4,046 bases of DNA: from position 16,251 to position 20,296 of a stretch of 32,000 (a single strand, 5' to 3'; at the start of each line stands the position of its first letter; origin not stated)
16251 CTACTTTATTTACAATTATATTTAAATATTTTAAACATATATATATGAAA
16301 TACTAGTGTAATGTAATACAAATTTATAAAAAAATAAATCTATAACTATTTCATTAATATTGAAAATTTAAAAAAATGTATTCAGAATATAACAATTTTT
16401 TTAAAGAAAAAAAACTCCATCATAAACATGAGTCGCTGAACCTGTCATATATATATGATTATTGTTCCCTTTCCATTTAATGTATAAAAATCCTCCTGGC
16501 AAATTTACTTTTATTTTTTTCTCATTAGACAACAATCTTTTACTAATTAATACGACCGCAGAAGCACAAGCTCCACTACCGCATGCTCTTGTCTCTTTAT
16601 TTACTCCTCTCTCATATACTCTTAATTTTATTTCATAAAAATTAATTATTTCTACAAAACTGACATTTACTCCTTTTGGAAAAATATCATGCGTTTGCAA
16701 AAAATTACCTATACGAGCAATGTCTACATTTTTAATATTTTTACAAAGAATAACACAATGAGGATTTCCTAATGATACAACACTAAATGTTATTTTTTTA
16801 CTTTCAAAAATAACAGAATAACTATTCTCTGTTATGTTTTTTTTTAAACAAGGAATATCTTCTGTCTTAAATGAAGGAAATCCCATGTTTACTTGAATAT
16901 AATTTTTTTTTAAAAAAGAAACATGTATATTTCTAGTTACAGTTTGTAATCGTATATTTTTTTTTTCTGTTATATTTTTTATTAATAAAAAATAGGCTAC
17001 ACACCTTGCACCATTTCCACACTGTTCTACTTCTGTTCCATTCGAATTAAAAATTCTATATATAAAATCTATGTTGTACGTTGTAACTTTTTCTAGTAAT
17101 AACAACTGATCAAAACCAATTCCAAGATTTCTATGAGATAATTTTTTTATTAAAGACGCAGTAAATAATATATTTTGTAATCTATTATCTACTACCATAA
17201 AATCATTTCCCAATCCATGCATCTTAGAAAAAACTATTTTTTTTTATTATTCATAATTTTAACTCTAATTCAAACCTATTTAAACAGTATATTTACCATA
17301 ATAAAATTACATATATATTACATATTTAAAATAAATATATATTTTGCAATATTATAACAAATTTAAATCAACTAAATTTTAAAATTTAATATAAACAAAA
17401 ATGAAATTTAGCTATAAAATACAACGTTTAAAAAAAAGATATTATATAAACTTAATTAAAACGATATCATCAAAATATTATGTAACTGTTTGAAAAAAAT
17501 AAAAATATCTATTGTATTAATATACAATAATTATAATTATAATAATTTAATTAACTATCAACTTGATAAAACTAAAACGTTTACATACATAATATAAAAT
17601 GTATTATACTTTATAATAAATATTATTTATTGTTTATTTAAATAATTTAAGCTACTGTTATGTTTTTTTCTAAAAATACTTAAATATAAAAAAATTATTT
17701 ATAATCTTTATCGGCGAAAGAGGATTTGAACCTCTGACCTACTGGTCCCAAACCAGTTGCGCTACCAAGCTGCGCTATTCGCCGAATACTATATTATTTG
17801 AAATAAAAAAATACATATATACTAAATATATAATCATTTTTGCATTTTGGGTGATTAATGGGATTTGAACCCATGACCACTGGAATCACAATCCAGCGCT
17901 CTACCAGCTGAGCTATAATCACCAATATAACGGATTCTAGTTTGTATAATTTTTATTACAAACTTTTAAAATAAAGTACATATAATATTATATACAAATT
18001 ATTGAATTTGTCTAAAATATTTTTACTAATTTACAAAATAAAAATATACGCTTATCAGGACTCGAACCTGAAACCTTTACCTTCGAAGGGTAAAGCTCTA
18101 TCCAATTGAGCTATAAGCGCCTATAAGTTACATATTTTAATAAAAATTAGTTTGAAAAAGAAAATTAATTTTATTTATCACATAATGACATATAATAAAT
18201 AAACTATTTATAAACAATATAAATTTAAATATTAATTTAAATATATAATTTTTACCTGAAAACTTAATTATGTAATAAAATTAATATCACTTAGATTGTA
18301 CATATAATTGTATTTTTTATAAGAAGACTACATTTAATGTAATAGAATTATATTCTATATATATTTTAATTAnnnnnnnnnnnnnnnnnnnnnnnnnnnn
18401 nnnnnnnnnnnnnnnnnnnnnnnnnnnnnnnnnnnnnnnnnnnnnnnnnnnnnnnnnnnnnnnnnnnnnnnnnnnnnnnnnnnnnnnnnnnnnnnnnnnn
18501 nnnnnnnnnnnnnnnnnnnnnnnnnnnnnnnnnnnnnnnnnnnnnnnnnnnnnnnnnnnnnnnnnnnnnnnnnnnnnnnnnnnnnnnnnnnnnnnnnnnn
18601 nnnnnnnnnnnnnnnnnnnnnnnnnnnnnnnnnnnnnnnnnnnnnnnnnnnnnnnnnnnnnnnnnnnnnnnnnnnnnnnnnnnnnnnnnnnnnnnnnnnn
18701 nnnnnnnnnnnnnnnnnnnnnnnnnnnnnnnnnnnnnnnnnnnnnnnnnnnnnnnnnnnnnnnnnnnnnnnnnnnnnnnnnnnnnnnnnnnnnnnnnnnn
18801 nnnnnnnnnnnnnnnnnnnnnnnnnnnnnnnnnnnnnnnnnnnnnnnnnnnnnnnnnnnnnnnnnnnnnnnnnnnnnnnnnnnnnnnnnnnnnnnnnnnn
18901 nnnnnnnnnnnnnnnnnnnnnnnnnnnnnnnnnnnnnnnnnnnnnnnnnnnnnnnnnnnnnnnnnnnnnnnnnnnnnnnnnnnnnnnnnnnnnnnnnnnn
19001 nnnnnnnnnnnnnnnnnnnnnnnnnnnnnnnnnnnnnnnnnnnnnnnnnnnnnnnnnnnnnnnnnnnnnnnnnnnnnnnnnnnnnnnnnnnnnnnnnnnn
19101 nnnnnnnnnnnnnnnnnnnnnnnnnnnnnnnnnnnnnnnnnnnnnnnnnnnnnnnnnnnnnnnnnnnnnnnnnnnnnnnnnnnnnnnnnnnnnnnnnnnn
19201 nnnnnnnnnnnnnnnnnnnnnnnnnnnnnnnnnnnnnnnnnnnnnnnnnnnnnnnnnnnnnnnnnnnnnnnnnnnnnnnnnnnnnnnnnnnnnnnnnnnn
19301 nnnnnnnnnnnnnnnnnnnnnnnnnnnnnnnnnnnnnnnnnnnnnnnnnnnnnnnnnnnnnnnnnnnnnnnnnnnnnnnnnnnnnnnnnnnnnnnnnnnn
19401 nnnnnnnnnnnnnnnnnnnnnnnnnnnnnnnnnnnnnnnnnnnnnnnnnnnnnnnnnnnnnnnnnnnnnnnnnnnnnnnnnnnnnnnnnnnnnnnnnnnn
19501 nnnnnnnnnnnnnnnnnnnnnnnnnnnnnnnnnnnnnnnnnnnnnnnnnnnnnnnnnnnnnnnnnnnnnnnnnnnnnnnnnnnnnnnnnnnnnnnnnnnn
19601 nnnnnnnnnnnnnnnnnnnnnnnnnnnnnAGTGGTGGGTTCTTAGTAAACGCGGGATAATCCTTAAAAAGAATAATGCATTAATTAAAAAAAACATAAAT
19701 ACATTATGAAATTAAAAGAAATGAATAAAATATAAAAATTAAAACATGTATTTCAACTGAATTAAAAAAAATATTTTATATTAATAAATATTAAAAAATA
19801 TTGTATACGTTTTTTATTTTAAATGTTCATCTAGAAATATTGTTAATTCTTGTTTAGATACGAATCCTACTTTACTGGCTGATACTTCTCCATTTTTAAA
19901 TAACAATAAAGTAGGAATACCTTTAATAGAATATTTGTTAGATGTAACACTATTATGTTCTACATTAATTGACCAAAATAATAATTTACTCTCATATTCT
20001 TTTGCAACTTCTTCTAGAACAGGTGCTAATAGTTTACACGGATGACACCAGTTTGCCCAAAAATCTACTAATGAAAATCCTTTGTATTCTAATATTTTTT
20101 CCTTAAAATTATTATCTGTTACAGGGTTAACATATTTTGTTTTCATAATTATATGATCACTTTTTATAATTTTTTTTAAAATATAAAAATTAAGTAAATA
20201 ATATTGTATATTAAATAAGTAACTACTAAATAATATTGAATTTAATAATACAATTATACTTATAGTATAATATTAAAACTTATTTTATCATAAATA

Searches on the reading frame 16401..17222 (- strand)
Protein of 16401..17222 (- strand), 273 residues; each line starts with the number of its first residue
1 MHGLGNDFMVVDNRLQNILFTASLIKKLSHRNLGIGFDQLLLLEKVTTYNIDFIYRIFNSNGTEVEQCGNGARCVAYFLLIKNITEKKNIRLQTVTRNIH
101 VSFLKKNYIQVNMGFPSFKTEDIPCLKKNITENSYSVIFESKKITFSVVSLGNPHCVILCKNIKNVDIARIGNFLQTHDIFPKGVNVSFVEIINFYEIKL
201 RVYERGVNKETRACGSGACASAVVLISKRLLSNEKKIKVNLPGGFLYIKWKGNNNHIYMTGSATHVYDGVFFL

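Call 22: search_protein_families(library=ncbifam, proteins=[window:16401-17222:-], max_evalue=0.00001)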
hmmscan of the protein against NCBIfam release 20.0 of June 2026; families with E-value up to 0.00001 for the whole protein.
window:16401-17222:- (273 aa): 2 families
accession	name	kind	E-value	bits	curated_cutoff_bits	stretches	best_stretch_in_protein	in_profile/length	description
TIGR00652.1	DapF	equivalog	1.1e-80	271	114.65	1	1-271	6-268/270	diaminopimelate epimerase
NF038284.1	bifunc_DapF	exception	1.1e-32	113.3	350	1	3-262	17-253/254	bifunctional diaminopimelate epimerase/glutamate racemase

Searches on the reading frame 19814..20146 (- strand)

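Call 23: search_protein_families(library=ncbifam, proteins=[window:19814-20146:-], max_evalue=0.00001)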
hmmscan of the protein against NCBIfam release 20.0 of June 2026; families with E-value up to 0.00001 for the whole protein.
window:19814-20146:- (110 aa): 9 families
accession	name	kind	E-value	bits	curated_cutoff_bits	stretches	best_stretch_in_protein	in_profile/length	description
NF006898.0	PRK09381.1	equivalog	5.5e-36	123.3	138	1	8-109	7-108/109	thioredoxin TrxA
TIGR01068.1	thioredoxin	equivalog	3.8e-32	110.4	96.8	1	10-108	2-100/101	thioredoxin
NF008229.0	PRK10996.1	equivalog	2.7e-22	79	125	1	11-109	42-139/141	thioredoxin TrxC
NF047697.1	ThioredTrxAClost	equivalog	1.5e-19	70.1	140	1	9-90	4-85/105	thioredoxin TrxA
TIGR01126.1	pdi_dom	equivalog_domain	5.9e-18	65.1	107.2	1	9-107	1-103/105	protein disulfide-isomerase domain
TIGR01130.1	ER_PDI_fam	subfamily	5.9e-14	52.5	344.25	1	6-100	347-440/476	protein disulfide-isomerase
NF002854.0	PRK03147.1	subfamily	1.7e-09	37.8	170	1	11-67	52-108/176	thiol-disulfide oxidoreductase ResA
NF041202.1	StoA_CxxC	exception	1.2e-06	28.4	210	0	26-62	56-92/163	endospore biogenesis thiol-disulfide oxidoreductase StoA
TIGR00385.1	dsbE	subfamily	5.1e-06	26.2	123.15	0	15-50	56-91/173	DsbE family thiol:disulfide interchange protein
